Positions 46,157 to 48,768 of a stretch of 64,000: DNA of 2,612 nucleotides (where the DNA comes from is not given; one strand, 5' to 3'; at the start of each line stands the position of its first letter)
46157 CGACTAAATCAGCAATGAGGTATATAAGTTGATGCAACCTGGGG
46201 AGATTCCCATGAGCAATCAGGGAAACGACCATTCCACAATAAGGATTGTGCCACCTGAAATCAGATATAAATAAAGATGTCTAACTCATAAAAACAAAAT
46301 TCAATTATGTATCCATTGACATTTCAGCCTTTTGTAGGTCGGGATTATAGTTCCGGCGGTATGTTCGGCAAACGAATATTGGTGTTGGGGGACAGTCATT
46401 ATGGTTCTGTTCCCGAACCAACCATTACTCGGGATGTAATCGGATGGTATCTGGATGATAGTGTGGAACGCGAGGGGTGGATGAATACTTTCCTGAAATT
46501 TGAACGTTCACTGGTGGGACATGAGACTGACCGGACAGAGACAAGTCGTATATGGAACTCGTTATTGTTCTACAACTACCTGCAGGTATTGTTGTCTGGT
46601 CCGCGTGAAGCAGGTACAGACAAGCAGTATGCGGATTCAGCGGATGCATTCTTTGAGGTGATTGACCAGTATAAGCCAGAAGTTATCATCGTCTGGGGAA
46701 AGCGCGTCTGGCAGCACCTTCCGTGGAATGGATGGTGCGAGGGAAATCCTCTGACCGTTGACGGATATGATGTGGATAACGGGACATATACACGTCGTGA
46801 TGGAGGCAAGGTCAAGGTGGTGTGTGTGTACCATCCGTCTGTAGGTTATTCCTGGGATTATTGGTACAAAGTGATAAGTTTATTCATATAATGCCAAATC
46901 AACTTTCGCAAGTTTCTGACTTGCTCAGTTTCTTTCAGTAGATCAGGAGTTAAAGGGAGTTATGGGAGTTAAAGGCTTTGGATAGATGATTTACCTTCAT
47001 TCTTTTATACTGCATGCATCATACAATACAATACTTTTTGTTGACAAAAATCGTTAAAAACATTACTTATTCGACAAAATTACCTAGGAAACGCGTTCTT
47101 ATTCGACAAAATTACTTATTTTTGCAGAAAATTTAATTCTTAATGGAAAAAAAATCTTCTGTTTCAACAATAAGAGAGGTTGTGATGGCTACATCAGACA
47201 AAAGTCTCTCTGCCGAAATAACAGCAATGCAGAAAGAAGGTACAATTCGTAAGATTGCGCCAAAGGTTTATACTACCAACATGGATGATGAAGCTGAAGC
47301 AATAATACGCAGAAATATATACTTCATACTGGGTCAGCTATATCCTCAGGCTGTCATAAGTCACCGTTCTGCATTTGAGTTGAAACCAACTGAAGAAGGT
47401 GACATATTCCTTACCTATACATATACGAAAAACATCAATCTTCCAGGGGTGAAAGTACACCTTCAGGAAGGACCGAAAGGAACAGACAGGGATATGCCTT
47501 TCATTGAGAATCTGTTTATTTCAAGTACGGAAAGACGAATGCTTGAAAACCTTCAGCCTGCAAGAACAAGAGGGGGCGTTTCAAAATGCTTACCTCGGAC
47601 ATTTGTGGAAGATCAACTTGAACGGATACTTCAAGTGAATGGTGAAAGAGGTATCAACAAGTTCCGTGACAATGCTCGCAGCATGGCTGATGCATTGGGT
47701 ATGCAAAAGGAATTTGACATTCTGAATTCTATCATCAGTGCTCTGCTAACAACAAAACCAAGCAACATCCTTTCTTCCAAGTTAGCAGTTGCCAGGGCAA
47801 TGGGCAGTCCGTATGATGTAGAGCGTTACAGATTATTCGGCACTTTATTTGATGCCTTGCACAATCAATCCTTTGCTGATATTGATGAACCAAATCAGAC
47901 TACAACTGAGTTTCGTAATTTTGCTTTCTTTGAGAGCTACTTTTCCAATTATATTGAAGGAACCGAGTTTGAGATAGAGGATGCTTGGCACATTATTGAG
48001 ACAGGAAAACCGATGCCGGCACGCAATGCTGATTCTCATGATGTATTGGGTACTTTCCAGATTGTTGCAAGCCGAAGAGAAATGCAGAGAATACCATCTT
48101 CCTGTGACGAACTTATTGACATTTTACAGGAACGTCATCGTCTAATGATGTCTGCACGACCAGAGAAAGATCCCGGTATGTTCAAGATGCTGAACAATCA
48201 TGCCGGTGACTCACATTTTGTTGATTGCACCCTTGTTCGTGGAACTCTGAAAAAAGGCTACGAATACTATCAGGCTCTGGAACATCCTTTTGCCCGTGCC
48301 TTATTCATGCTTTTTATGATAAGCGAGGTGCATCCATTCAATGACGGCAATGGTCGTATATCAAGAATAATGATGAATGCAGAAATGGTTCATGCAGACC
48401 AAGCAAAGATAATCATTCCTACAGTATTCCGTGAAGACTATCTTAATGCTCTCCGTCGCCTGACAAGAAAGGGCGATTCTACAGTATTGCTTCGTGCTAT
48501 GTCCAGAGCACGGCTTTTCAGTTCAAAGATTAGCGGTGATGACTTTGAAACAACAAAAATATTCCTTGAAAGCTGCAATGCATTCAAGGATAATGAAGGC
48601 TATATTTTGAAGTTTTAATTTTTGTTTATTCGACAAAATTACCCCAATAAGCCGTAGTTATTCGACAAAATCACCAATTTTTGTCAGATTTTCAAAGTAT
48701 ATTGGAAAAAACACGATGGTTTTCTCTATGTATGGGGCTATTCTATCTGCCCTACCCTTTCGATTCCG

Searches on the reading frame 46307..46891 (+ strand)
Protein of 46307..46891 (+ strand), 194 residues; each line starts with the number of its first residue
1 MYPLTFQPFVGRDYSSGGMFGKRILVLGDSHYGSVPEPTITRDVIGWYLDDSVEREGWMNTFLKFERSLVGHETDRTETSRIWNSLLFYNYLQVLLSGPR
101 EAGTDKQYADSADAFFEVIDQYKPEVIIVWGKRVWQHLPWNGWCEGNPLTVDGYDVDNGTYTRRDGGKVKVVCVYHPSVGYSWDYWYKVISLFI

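Call 4: search_protein_families(library=pfam, proteins=[window:46307-46891:+], max_evalue=0.1)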
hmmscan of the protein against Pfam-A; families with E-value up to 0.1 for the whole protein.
window:46307-46891:+ (194 aa): 1 family
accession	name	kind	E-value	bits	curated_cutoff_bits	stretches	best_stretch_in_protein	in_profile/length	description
PF03167.25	UDG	-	0.02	15.4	24.3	1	106-178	66-119/141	Uracil DNA glycosylase superfamily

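Call 5: search_protein_families(library=padloc, proteins=[window:46307-46891:+], max_evalue=0.1)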
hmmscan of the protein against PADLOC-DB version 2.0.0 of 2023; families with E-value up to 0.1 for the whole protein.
window:46307-46891:+ (194 aa): 0 families

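Call 9: search_protein_families(library=ncbifam, proteins=[window:46307-46891:+], max_evalue=0.01)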
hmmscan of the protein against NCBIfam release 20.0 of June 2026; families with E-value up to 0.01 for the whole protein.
window:46307-46891:+ (194 aa): 0 families

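Call 88: search_protein_families(library=phrogs, proteins=[window:46307-46891:+], max_evalue=0.01)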
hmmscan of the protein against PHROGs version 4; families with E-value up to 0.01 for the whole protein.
window:46307-46891:+ (194 aa): 0 families

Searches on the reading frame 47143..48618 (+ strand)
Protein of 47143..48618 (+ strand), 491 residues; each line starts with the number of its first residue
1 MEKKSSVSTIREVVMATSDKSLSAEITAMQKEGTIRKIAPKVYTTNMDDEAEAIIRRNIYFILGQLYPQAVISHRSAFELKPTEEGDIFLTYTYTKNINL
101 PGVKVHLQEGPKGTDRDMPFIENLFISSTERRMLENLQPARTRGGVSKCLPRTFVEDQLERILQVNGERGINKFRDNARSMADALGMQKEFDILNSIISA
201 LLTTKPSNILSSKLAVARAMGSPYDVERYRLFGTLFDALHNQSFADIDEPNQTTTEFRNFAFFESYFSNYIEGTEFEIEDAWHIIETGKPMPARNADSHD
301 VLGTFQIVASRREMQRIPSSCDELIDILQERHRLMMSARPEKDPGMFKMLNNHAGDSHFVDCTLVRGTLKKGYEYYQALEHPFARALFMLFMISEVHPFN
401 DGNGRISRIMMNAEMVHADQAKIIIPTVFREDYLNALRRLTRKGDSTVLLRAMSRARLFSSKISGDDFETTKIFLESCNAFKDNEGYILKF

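Call 5: search_protein_families(library=padloc, proteins=[window:47143-48618:+], max_evalue=0.1)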
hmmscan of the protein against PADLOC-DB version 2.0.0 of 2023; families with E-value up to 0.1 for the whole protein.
window:47143-48618:+ (491 aa): 14 families
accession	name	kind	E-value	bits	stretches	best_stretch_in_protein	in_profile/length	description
PDLC04836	PDC-S04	-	2.1e-16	57.9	1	265-451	30-221/244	-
PDLC03963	SoFic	-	2e-14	51.8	1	258-439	54-242/361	-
PDLC04837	PDC-S04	-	6.2e-12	43.3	1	266-457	31-224/234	-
PDLC04840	PDC-S04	-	8.3e-09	33.5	1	393-439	152-198/227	-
PDLC04966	PDC-S24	-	2.2e-06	24.8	1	381-426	302-349/497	-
PDLC04839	PDC-S04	-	3e-06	25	1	396-437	140-183/205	-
PDLC02269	AbiEi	-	8.8e-06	23.2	1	9-89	14-93/251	AbiEi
PDLC02287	AbiEi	-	3.6e-05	21.4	1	15-80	21-84/253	AbiEi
PDLC04838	PDC-S04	-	7.4e-05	20.6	1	388-453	135-198/209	-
PDLC04842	PDC-S04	-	0.00038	18.3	1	396-440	111-155/202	-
PDLC02225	AbiEi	-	0.00053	17.8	1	21-79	30-80/198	AbiEi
PDLC04841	PDC-S04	-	0.00095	16.9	1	380-442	193-255/292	-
PDLC02267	AbiEi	-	0.0015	16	1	7-80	23-87/252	AbiEi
PDLC02270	AbiEi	-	0.0043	14.2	1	16-81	25-90/265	AbiEi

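Call 8: search_protein_families(library=pfam, proteins=[window:47143-48618:+], max_evalue=0.001)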
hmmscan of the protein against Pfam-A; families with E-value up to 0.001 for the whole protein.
window:47143-48618:+ (491 aa): 1 family
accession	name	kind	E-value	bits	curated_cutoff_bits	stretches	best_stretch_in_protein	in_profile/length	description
PF02661.23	Fic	-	2.7e-10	41.4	24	1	327-413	6-91/93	Fic/DOC family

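Call 88: search_protein_families(library=phrogs, proteins=[window:47143-48618:+], max_evalue=0.01)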
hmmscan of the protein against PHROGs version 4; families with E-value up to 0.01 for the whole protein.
window:47143-48618:+ (491 aa): 3 families
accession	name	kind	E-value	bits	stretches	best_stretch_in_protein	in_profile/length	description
phrog_5978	-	unknown function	9.2e-13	49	1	262-418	54-221/364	-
phrog_11900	-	unknown function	9.6e-13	49.2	1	265-450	18-210/230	-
phrog_23170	-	unknown function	0.0039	17.9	1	369-445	97-177/191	-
